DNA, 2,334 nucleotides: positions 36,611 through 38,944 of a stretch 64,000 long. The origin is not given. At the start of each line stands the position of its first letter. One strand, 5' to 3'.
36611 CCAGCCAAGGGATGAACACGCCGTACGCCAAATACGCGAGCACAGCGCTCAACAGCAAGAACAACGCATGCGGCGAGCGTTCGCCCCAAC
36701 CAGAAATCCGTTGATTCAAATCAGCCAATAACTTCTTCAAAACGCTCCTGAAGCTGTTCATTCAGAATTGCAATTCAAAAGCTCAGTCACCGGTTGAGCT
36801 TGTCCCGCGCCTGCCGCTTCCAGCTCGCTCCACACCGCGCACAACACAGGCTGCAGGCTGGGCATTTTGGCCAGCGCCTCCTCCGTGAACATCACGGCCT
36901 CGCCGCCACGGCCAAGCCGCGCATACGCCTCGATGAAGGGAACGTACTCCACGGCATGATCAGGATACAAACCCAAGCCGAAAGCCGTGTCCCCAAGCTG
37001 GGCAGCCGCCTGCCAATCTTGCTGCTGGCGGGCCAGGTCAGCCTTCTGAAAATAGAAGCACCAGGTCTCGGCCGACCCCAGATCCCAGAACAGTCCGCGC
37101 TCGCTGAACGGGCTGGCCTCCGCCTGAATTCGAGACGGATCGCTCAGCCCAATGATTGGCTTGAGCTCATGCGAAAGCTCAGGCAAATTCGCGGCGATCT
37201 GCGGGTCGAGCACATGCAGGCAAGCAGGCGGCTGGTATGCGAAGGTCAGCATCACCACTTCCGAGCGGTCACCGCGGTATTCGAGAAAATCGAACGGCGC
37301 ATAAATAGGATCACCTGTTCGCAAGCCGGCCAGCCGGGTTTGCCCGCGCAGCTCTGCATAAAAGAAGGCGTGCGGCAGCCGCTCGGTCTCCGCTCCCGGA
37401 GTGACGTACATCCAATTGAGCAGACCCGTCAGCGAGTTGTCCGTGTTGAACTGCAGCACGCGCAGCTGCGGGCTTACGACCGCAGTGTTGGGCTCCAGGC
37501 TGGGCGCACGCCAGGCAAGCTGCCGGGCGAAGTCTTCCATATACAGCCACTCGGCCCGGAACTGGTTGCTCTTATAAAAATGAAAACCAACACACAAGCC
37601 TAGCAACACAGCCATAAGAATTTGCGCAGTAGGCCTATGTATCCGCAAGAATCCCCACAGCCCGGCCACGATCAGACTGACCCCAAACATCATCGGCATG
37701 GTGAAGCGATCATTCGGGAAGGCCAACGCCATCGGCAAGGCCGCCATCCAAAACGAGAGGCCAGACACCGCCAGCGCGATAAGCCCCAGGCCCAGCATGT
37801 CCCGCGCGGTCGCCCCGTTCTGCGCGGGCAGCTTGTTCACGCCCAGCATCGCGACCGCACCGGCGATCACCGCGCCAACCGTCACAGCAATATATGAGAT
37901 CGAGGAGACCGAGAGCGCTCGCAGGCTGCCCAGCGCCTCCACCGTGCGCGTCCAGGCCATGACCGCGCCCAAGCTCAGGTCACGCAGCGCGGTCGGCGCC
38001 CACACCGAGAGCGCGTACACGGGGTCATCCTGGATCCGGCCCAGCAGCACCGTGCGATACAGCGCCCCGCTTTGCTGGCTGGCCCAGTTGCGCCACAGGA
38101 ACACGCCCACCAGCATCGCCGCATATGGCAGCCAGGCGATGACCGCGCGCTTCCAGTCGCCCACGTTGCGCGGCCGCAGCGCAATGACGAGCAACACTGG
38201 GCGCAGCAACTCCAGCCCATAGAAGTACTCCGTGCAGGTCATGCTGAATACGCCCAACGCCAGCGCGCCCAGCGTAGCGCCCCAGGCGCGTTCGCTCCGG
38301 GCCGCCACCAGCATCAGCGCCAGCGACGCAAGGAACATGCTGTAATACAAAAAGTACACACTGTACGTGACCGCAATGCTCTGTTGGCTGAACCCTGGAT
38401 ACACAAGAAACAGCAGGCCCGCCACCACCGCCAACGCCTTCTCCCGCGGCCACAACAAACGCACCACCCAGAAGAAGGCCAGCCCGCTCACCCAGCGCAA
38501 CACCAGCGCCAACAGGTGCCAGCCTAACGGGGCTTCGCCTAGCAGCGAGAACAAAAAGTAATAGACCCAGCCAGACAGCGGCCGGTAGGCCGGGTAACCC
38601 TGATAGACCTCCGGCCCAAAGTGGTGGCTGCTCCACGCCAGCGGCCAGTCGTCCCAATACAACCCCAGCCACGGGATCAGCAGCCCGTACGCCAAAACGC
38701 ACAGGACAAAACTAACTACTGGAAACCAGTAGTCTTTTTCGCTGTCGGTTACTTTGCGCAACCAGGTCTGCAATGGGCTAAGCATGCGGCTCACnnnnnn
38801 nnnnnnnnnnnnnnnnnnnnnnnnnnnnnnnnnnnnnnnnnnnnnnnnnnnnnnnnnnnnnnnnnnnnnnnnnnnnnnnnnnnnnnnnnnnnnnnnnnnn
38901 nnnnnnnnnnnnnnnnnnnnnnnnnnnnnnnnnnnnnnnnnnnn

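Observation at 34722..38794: Two tandem ~680-aa GT-C-like membrane paralogs translationally coupled inside an acyl-CoA carboxylase / leucine-catabolism operon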

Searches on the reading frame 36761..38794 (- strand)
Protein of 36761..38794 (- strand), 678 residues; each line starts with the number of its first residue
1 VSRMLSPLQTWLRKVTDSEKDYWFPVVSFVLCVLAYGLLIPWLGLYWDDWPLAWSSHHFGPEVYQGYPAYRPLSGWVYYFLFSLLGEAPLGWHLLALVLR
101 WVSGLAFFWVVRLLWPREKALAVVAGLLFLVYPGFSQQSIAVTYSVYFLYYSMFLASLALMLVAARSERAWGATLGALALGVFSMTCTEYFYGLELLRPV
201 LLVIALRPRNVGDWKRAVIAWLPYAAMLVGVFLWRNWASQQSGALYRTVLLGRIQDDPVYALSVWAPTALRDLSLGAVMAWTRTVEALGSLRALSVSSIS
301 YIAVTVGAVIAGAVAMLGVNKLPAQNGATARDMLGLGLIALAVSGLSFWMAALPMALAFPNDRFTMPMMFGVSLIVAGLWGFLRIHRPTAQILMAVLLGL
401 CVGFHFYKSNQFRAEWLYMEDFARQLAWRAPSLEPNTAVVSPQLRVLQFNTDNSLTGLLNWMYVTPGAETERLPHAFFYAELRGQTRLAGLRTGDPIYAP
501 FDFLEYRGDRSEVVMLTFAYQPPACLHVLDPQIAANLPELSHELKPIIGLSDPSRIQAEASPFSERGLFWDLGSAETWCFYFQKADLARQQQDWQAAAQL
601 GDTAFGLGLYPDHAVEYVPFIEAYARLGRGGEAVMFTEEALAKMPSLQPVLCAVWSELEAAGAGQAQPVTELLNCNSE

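Call 6: search_protein_families(library=pfam, proteins=[window:36761-38794:-], max_evalue=0.01)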
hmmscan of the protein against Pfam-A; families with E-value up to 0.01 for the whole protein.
window:36761-38794:- (678 aa): 0 families

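Call 7: search_protein_families(library=ncbifam, proteins=[window:36761-38794:-], max_evalue=0.01)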
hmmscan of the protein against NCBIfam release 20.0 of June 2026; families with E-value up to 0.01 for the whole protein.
window:36761-38794:- (678 aa): 0 families

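Call 8: find_homologous_proteins(query=window:36761-38794:-)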
Query window:36761-38794:- (678 aa): 542 proteins with E <= 0.001 among 8000 candidates; the best 120 are listed.
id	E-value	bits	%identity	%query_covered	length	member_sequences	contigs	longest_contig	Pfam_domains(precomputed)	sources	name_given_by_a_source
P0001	0.0e+0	1535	100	100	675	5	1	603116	-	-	-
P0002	6.6e-277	938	62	99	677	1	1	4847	-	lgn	-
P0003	9.8e-224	763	56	93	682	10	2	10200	-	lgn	-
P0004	1.2e-205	703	50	100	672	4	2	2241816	-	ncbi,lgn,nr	ncbi:MAG: hypothetical protein KF701_01420 [Anaerolineales bacterium]|nr:MAG: hypothetical protein K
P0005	1.3e-203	696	50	96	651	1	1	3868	-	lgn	-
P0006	8.5e-193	660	49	97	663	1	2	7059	-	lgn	-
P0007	1.4e-182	627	46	98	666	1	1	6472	-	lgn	-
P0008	1.8e-178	613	46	95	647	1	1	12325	-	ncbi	-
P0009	2.8e-176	606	46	95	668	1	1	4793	-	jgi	jgi:hypothetical protein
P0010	1.7e-174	600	45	96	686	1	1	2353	-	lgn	-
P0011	1.3e-168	580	46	98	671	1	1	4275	-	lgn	-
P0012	4.1e-165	569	46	95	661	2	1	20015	-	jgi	jgi:hypothetical protein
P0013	2.8e-161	556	44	97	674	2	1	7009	-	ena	-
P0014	4.8e-159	549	44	97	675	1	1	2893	-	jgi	-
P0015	2.3e-156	540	47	87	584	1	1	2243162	-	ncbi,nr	ncbi:MAG: hypothetical protein KIT08_05975 [Anaerolineales bacterium]|nr:MAG: hypothetical protein K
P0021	3.3e-146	506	41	96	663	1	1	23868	-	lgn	-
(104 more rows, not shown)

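Call 10: search_solved_structures(query=A1, max_evalue=10, show_alignments=2)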
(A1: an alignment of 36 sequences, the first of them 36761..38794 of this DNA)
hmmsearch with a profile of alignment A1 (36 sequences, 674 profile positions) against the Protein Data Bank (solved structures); distinct sequences matched with E-value up to 10: 6.
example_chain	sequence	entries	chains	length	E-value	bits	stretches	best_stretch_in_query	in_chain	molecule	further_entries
7obi_A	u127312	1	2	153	0.007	17.8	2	579-639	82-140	CTPR-rv4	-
9kfx_A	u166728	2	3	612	0.25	12.7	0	602-632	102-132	Synthetic PPR-DYW protein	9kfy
3kd7_A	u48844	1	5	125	0.69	11.2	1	581-670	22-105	CTPR390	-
9gzg_A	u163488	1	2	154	0.91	10.8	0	580-636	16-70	Engineered CTPR protein with glutamic acids for conductivity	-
9ze4_N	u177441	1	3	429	1.9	9.8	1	425-457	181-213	Tip attachment protein J central straight fiber domain-containing protein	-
1na0_A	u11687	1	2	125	2.2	9.6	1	581-670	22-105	designed protein CTPR3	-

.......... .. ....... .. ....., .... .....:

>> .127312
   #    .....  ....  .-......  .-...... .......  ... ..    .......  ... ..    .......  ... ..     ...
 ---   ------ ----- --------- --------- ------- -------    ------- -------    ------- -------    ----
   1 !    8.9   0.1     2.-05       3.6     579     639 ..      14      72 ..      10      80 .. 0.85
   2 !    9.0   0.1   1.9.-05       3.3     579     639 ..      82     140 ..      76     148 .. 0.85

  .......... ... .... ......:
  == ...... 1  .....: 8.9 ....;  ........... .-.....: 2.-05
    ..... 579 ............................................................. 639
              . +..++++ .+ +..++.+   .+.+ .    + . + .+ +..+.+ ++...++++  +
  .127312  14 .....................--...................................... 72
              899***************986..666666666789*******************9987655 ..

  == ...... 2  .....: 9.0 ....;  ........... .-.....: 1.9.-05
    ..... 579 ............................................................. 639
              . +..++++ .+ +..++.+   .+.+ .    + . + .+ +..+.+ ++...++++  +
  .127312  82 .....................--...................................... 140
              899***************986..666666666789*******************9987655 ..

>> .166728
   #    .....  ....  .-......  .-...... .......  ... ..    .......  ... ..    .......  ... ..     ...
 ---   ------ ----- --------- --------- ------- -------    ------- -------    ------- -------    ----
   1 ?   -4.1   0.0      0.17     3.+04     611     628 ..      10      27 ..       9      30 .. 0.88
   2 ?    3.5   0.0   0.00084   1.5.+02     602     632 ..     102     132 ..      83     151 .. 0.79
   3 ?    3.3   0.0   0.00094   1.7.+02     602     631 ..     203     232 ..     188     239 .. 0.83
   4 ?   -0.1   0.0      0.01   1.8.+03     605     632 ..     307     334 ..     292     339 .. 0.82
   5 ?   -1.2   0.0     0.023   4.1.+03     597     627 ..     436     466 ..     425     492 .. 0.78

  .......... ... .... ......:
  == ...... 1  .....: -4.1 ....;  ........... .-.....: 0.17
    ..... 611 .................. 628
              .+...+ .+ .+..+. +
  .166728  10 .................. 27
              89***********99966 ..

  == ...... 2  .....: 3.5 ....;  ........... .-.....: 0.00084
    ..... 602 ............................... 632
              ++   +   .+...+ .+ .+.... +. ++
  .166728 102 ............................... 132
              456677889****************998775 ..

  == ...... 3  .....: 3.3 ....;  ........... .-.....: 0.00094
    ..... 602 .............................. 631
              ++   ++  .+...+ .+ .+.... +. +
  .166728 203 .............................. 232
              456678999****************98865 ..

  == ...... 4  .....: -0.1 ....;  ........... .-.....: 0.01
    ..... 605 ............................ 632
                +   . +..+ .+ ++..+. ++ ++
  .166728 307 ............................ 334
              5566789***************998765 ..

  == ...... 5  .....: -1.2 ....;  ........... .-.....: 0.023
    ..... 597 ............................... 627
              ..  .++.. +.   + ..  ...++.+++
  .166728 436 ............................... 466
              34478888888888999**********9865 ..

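Call 12: find_related_loci(query=A1, collection=genome_contigs, flank=10000)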
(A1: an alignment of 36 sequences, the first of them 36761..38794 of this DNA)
Query A1 (678 aa) in genome_contigs; peptide patterns used: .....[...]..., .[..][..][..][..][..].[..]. (x = any residue, [..] = any of these).
599 stretches matched a pattern (row limit reached: there are more); 572 encode a relative of the query (tblastn E <= 1e-3); the best 80 are kept; 80 distinct loci.
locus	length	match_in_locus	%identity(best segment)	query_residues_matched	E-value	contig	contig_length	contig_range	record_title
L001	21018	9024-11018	41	12-678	4e-135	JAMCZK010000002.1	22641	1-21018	MAG: Chloroflexota bacterium isolate FK_Sedi_B_Bin.31 NODE_7624_length_22641_cov_4.50462, whole genome shotgun sequence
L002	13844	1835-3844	35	13-678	2e-114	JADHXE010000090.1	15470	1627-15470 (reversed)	MAG: Anaerolineales bacterium isolate BS750m-G45 BS-750m-C6311, whole genome shotgun sequence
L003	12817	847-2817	37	25-675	2e-113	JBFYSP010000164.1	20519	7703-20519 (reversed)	MAG: Anaerolineae bacterium isolate PPR_0243 PPR_0243_bin.14.fa_k121_3419688, whole genome shotgun sequence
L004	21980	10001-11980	34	12-665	2e-113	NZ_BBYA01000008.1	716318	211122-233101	Leptolinea tardivitalis strain YMTK-2, whole genome shotgun sequence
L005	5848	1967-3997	35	12-677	4e-113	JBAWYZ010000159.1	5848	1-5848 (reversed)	MAG: Leptolinea sp. isolate ELA102 MAG102_159, whole genome shotgun sequence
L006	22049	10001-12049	34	6-677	2e-112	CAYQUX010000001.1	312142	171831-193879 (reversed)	MAG TPA_asm: uncultured Leptolinea sp. isolate binchicken_co7_186 genome assembly, contig: NODE_13_length_312142_cov_18.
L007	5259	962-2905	37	34-676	5e-112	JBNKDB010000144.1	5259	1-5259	MAG: Anaerolineales bacterium isolate F1F2.bin.10.orig k141_2018396, whole genome shotgun sequence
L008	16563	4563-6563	33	17-674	2e-111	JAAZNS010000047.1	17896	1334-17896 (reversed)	MAG: Chloroflexota bacterium isolate AS27yjCOA_192 16387_AS27, whole genome shotgun sequence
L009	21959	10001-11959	35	25-667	2e-110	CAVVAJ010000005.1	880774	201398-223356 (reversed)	MAG: uncultured Chloroflexia bacterium isolate MFD09779.bin.1.238 genome assembly, contig: contig_6318, whole genome sho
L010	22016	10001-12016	34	4-678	3e-109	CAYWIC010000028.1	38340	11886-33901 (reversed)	MAG TPA_asm: uncultured Anaerolineales bacterium isolate binchicken_co65_55 genome assembly, contig: NODE_4184_length_38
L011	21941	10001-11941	37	24-658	1e-108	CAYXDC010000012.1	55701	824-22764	MAG TPA_asm: uncultured Anaerolineaceae bacterium isolate binchicken_co259_227 genome assembly, contig: NODE_157_length_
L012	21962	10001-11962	36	12-659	9e-109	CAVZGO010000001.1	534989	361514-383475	MAG: uncultured Chloroflexia bacterium isolate MFD04716.bin.1.311 genome assembly, contig: contig_10689, whole genome sh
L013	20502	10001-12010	35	13-678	8e-109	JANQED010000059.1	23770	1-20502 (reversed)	MAG: Anaerolineales bacterium isolate PL23a_bin.114 k99_6003328, whole genome shotgun sequence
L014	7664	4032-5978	34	25-667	6e-108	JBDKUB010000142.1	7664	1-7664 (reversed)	MAG: Anaerolineaceae bacterium isolate 7_bin.113_R1 c_000001946355, whole genome shotgun sequence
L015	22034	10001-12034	35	13-678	6e-108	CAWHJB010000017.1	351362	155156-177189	MAG: uncultured Chloroflexia bacterium isolate MFD02923.bin.2.67 genome assembly, contig: contig_8658, whole genome shot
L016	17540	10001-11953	35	26-678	2e-107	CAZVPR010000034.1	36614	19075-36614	MAG TPA_asm: uncultured Anaerolineales bacterium isolate SRP077602_co5_498 genome assembly, contig: NODE_5556_length_366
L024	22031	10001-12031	34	12-677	2e-105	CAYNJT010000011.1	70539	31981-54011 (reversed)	MAG TPA_asm: uncultured Leptolinea sp. isolate SRP278314_co1_60 genome assembly, contig: NODE_495_length_70539_cov_12.65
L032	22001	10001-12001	32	19-678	2e-103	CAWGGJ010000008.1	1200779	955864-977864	MAG: uncultured Chloroflexia bacterium isolate MFD02979.bin.1.144 genome assembly, contig: contig_44855, whole genome sh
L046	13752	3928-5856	34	25-658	9e-107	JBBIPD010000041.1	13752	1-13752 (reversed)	MAG: Chloroflexota bacterium isolate TCF170221_bin_295 NODE_4665_length_13752_cov_3.769220, whole genome shotgun sequenc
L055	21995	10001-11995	31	18-665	3e-99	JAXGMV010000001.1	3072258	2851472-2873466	MAG: Anaerolineaceae bacterium isolate AnMBR.bin240 bin240_1, whole genome shotgun sequence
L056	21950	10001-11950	35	36-678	1e-98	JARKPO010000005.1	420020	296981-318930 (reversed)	MAG: Levilinea sp. isolate D180_maxbin.003 k141_52975, whole genome shotgun sequence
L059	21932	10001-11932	32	25-658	4e-98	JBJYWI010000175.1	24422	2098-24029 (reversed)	MAG: Anaerolineales bacterium isolate J5_7_160517rDrA_8 J5_7_160517rDrA_8_000000000175, whole genome shotgun sequence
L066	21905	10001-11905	34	35-665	2e-96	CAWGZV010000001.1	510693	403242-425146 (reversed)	MAG: uncultured Chloroflexia bacterium isolate MFD02979.bin.1.10 genome assembly, contig: contig_115209, whole genome sh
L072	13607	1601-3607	31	30-662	2e-96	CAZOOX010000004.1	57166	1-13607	MAG TPA_asm: uncultured Anaerolineaceae bacterium isolate binchicken_co65_453 genome assembly, contig: NODE_2099_length_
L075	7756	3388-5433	31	8-677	4e-96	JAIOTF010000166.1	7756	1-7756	MAG: Anaerolineaceae bacterium isolate SMBSF63 bin_68_k127_882305, whole genome shotgun sequence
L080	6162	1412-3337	37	24-659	3e-95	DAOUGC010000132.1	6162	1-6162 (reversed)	MAG TPA_asm: Levilinea sp. isolate R24_96 k131_756788, whole genome shotgun sequence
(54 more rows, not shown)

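Call 21: search_protein_families(library=pfam, proteins=[L056:8924-9889:+, L009:13828-14970:+, L080:3440-4456:+, L015:13266-14780:+, L059:4640-6208:-, L011:15035-16177:+, L004:12999-13691:+, L004:13699-14340:+, L066:2721-3434:-, L046:6913-7665:+], max_evalue=0.001)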
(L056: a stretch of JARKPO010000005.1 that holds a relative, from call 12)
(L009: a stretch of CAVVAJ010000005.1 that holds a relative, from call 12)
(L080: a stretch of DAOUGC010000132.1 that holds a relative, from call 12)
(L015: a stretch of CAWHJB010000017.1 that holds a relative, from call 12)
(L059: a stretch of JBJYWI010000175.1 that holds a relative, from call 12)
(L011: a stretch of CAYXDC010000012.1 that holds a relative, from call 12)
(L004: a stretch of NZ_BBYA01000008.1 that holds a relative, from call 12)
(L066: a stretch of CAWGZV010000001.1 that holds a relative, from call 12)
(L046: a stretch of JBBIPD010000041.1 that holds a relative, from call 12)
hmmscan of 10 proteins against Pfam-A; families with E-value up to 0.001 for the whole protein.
L056:8924-9889:+ (321 aa): 3 families
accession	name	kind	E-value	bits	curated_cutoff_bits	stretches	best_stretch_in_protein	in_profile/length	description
PF00535.33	Glycos_transf_2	-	3.1e-30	105.7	23.3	1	11-172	2-166/168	Glycosyl transferase family 2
PF10111.15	Glyco_tranf_2_2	-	9.3e-05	22.5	27.3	1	11-117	2-108/276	Glycosyltransferase like family 2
PF13641.12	Glyco_tranf_2_3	-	9.9e-05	22.9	27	1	8-145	2-141/230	Glycosyltransferase like family 2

L009:13828-14970:+ (380 aa): 5 families
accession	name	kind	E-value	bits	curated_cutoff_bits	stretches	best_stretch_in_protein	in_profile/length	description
PF01041.23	DegT_DnrJ_EryC1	-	2.6e-89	300.4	19.8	1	13-373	4-359/360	DegT/DnrJ/EryC1/StrS aminotransferase family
PF00155.27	Aminotran_1_2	-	9.9e-09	35.3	19.7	1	46-163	54-193/361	Aminotransferase class I and II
PF01276.26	OKR_DC_1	-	6.6e-05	22.3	27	1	45-166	77-214/417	Orn/Lys/Arg decarboxylase, major domain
PF05889.19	SepSecS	-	0.00026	20.3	21.1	1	72-196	99-235/389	O-phosphoseryl-tRNA(Sec) selenium transferase, SepSecS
PF00266.25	Aminotran_5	-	0.00035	20.1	21.5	1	53-160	65-180/371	Aminotransferase class-V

L080:3440-4456:+ (338 aa): 8 families
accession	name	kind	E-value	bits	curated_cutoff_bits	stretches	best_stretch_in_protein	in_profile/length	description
PF01370.27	Epimerase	-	8.3e-47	160.1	20.9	1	4-242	2-230/240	NAD dependent epimerase/dehydratase family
PF16363.11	GDP_Man_Dehyd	-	9.7e-38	130.9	27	1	4-322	1-331/332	GDP-mannose 4,6 dehydratase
PF04321.23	RmlD_sub_bind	-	9.7e-10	38.4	27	1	1-157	1-141/287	RmlD substrate binding domain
PF02719.21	Polysacc_synt_2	-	2.7e-07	30.5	20.2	1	4-117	2-128/293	Polysaccharide biosynthesis protein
PF01073.25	3Beta_HSD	-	7.5e-07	28.9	22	1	4-150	1-155/280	3-beta hydroxysteroid dehydrogenase/isomerase family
PF07993.18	NAD_binding_4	-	0.0001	22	20.1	0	46-167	65-203/258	Male sterility protein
PF08659.16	KR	-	0.00036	20.9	22.6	0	3-31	3-31/180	KR domain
PF05368.20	NmrA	-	0.00051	20.2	27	0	3-123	5-113/298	NmrA-like family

L015:13266-14780:+ (504 aa): 1 family
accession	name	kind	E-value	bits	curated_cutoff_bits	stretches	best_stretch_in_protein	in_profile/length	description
PF04865.19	Baseplate_J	-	2.4e-07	30.8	21.1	1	219-312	22-111/255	Baseplate J-like protein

L059:4640-6208:- (522 aa): 1 family
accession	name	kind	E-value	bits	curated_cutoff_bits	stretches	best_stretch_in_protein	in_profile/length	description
PF01564.23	Spermine_synth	-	2.4e-10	40.7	22.9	1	292-449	15-179/186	Spermine/spermidine synthase domain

L011:15035-16177:+ (380 aa): 1 family
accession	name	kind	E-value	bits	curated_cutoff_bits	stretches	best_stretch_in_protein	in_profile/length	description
PF02618.21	YceG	-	5.4e-75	252.8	32.4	1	81-378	1-273/275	YceG-like family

L004:12999-13691:+ (230 aa): 1 family
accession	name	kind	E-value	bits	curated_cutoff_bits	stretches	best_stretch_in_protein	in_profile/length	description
PF08889.16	WbqC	-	3.6e-77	259.5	21.3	1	7-226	1-217/218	WbqC-like protein family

L004:13699-14340:+ (213 aa): 3 families
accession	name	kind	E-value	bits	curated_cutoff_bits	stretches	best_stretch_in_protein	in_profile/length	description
PF08242.18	Methyltransf_12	-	0.00036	21.6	30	1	58-126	1-76/98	Methyltransferase domain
PF13489.12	Methyltransf_23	-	0.00046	20.4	27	1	44-106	13-67/164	Methyltransferase domain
PF13649.12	Methyltransf_25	-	0.00052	21.1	27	1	58-115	2-60/97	Methyltransferase domain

L066:2721-3434:- (237 aa): 1 family
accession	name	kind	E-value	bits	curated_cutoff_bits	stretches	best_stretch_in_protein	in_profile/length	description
PF07314.17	Lit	-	2.4e-21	77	24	1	20-200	3-176/176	Lipoprotein intramolecular transacylase Lit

L046:6913-7665:+ (250 aa): 6 families
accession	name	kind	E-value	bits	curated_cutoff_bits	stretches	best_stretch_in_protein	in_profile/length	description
PF00583.31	Acetyltransf_1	-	3.1e-15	56.9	20.7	1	132-228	23-116/116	Acetyltransferase (GNAT) family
PF13302.13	Acetyltransf_3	-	3.1e-13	51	25.4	1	93-228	2-137/138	Acetyltransferase (GNAT) domain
PF13508.13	Acetyltransf_7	-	4e-08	34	27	1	147-210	3-66/84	Acetyltransferase (GNAT) domain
PF13673.13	Acetyltransf_10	-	4.7e-07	30.3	23.6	1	128-213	8-95/128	Acetyltransferase (GNAT) domain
PF14542.12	Acetyltransf_CG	-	0.00012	22.5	30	1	158-205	11-58/80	GCN5-related N-acetyl-transferase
PF08445.16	FR47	-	0.00023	21.5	22.1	1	170-236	20-85/86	FR47-like protein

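Call 25: find_encoding_contigs(protein=P0004, flank=10000, max_places=3)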
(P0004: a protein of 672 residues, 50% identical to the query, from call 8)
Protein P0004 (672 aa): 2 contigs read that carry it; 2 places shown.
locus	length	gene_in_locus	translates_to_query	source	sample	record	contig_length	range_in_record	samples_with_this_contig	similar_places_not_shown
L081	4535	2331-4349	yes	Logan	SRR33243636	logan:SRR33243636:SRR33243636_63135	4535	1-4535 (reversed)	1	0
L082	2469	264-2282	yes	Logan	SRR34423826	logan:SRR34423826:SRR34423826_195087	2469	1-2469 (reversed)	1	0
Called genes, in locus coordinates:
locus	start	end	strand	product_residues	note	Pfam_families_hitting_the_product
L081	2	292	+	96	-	?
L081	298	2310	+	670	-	-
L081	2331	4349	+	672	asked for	-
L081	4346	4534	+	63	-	?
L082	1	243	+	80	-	?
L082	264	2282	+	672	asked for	-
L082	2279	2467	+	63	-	?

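Call 26: find_encoding_contigs(protein=P0001, flank=10000, max_places=3)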
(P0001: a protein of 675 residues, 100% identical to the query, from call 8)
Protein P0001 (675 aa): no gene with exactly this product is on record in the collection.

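Call 28: predict_structure(alignment_id=A1)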
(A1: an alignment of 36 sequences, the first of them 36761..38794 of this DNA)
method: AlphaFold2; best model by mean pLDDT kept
length: 678 residues; sequences in the alignment: 36
mean_pLDDT: 89.4   pTM: 0.90
mean pLDDT of the five models: 89.4, 89.3, 88.9, 88.0, 87.2
residues with pLDDT >= 90: 469; 70-90: 151; 50-70: 50; < 50: 8
segments of 3 or more residues with pLDDT < 50: 484-486
pLDDT, mean of each block of 10 residues (from residue 1): 61 56 91 98 90 92 87 95 95 98 98 93 97 96 96 98 91 97 94 95 96 95 96 89 82 95 96 96 93 94 98 89 72 97 94 92 96 97 85 96 97 92 91 92 82 83 81 89 56 74 88 85 81 87 88 87 63 79 94 96 95 91 96 96 93 92 83 77
secondary structure, 60 per line:
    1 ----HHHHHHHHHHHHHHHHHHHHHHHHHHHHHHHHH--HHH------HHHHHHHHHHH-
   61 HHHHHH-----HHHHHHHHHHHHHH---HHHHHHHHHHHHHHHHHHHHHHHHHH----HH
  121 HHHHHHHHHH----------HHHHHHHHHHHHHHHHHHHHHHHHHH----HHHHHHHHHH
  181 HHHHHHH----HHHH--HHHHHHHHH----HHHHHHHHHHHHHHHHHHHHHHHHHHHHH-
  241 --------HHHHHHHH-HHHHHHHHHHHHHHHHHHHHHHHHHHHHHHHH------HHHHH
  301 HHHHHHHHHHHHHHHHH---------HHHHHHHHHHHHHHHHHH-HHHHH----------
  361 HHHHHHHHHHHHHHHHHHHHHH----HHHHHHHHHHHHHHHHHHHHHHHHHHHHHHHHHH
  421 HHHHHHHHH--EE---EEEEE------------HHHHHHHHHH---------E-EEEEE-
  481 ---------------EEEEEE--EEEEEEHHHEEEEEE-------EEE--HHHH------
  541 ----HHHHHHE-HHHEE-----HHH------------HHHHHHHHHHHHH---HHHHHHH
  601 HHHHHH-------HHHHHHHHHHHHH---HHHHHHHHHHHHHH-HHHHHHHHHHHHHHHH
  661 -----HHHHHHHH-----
elements in order: H5-37 H49-59 H61-66 H72-85 H89-114 H119-130 H141-166 H171-187 H192-195 H198-206 H211-239 H249-256 H258-289 H296-317 H327-344 H346-350 H361-382 H387-429 E437-441 H454-463 E475-479 E496-501 E504-509 E513-518 E526-528 H531-534 H545-550 H578-590 H594-606 H614-626 H630-643 H645-660 H666-673
